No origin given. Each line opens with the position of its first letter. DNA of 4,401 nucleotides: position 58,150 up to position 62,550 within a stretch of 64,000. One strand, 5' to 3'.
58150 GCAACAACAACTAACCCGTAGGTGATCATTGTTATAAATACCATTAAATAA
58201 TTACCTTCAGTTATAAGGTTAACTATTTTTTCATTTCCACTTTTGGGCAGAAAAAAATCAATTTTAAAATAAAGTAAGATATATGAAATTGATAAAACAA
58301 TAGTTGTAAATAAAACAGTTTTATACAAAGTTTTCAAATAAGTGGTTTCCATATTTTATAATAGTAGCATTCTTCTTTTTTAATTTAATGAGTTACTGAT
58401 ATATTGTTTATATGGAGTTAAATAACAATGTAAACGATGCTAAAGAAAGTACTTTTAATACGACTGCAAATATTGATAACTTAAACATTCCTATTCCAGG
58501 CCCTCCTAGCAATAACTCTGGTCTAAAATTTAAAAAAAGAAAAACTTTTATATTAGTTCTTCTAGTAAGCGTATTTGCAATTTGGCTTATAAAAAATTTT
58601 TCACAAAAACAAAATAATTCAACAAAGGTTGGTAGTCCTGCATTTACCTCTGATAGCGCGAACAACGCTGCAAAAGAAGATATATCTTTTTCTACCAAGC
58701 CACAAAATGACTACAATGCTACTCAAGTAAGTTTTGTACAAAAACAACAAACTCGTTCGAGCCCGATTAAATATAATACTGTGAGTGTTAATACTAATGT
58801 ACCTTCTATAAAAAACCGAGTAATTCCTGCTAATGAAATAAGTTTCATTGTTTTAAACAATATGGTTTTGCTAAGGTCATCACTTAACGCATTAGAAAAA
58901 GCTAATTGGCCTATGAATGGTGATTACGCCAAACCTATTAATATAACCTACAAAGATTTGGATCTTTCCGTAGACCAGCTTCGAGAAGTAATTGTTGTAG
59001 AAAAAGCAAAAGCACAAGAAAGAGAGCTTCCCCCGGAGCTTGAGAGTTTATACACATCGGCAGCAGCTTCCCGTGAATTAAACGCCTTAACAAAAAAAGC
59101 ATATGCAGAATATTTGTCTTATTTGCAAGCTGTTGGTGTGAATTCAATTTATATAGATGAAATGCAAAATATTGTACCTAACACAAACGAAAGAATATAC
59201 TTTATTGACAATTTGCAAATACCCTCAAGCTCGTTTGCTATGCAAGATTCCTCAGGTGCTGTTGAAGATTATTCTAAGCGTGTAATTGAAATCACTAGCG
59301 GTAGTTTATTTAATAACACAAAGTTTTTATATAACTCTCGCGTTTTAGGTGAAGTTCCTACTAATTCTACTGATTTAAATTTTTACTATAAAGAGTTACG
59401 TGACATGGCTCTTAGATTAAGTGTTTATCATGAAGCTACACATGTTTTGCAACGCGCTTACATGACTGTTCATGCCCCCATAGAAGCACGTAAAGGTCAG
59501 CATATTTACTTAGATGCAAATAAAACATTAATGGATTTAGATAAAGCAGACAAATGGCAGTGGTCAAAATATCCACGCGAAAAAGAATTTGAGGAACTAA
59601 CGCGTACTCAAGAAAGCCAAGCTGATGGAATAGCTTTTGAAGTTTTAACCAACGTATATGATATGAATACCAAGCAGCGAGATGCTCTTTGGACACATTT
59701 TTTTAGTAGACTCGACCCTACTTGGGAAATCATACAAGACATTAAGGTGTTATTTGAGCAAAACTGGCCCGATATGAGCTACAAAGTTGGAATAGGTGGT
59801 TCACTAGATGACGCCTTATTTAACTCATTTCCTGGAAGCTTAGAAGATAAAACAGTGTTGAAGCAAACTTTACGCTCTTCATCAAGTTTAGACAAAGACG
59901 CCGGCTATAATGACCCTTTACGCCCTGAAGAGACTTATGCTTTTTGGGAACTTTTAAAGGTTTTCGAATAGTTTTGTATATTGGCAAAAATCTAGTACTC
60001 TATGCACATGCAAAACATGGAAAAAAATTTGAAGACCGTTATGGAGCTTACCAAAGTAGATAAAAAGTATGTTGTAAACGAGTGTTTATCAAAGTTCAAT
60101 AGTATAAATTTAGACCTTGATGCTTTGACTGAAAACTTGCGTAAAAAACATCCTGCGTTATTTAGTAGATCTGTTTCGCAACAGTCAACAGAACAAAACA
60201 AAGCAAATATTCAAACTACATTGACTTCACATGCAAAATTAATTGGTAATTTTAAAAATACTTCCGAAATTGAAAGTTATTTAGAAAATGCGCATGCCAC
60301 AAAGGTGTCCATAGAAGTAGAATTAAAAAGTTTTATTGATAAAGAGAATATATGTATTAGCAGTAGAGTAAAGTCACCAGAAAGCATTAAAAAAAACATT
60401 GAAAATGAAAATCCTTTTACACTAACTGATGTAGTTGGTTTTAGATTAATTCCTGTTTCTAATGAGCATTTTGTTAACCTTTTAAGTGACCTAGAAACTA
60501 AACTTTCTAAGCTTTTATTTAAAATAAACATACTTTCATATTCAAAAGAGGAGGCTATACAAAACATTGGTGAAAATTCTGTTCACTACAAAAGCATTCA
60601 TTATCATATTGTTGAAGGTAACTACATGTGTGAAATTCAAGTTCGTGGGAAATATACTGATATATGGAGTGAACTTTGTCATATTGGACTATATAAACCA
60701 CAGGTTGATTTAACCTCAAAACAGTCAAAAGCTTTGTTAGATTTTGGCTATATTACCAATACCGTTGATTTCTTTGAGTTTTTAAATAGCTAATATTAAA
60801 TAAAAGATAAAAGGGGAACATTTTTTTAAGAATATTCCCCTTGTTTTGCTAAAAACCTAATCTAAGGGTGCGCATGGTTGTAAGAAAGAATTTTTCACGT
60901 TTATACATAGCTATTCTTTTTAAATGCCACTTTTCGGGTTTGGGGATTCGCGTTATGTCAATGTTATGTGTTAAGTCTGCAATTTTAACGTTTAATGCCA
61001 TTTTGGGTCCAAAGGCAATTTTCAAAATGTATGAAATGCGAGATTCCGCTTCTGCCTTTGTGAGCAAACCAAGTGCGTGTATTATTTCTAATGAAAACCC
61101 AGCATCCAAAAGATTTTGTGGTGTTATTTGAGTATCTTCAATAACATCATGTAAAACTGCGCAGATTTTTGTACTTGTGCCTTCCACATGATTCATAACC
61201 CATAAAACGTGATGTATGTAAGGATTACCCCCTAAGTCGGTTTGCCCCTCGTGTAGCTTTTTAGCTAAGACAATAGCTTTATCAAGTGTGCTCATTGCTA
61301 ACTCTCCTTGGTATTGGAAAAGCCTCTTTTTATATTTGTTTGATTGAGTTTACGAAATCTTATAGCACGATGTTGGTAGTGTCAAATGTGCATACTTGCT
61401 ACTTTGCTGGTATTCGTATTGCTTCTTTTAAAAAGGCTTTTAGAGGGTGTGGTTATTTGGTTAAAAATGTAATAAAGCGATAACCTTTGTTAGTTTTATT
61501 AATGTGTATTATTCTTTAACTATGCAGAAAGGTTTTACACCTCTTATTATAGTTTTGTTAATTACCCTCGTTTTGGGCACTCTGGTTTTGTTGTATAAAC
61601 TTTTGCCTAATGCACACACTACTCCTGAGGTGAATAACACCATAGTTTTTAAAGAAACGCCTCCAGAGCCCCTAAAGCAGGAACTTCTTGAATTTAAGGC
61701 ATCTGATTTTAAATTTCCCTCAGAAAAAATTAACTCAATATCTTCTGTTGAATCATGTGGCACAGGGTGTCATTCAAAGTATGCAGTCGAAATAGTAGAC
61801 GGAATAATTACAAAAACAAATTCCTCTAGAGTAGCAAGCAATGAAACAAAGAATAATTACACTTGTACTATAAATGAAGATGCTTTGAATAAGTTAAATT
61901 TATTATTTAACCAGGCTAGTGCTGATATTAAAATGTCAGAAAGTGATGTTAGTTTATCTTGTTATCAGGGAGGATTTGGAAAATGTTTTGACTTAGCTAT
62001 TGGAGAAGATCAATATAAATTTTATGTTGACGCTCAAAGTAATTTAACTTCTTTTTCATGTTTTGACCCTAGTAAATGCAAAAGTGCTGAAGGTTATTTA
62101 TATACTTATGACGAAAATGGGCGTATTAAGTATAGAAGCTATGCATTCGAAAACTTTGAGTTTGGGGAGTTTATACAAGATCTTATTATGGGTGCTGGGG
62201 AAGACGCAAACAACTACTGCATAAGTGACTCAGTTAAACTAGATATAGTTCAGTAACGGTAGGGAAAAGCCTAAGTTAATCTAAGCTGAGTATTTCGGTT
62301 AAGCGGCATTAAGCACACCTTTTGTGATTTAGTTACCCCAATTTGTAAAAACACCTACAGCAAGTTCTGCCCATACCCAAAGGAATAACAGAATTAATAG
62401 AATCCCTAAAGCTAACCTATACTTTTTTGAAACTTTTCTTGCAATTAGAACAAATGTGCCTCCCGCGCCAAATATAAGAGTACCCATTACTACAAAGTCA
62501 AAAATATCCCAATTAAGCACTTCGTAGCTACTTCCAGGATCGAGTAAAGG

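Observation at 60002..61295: Convergent small alarmone synthetase and small alarmone hydrolase pair: split (p)ppGpp metabolism or a toxSAS-like module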

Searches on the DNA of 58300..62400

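Call 102: search_rna_families(source=window, start=58300, end=62400, threshold=evalue, max_evalue=1)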
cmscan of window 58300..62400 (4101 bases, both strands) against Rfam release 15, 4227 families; matches with E-value up to 1: 1.
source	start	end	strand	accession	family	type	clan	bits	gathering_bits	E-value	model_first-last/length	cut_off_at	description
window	58670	58768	+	RF01197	snR39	Gene; snRNA; snoRNA; CD-box;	CL00054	25.1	40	0.26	1-95/95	no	Small nucleolar RNA snR39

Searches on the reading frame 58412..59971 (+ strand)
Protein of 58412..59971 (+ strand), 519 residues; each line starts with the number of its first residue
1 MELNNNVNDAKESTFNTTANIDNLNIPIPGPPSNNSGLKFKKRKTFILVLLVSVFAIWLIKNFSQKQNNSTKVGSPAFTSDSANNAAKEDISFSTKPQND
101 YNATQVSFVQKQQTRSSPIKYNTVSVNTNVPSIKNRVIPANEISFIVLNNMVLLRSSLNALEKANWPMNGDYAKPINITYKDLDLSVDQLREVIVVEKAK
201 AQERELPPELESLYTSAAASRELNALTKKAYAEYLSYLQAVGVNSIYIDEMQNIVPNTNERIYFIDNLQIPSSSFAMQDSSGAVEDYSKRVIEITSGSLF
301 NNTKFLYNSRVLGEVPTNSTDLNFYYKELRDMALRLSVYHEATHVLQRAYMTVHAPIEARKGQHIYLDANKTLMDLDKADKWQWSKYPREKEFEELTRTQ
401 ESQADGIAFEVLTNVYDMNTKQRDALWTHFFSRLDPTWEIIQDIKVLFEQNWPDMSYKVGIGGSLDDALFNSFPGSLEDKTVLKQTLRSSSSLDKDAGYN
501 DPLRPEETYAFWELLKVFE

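Call 3: search_protein_families(library=pfam, proteins=[window:58412-59971:+], max_evalue=0.1)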
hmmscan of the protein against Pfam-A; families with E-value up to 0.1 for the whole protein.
window:58412-59971:+ (519 aa): 0 families

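Call 5: search_protein_families(library=padloc, proteins=[window:58412-59971:+], max_evalue=0.1)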
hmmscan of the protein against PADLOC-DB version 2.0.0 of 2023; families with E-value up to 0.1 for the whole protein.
window:58412-59971:+ (519 aa): 0 families
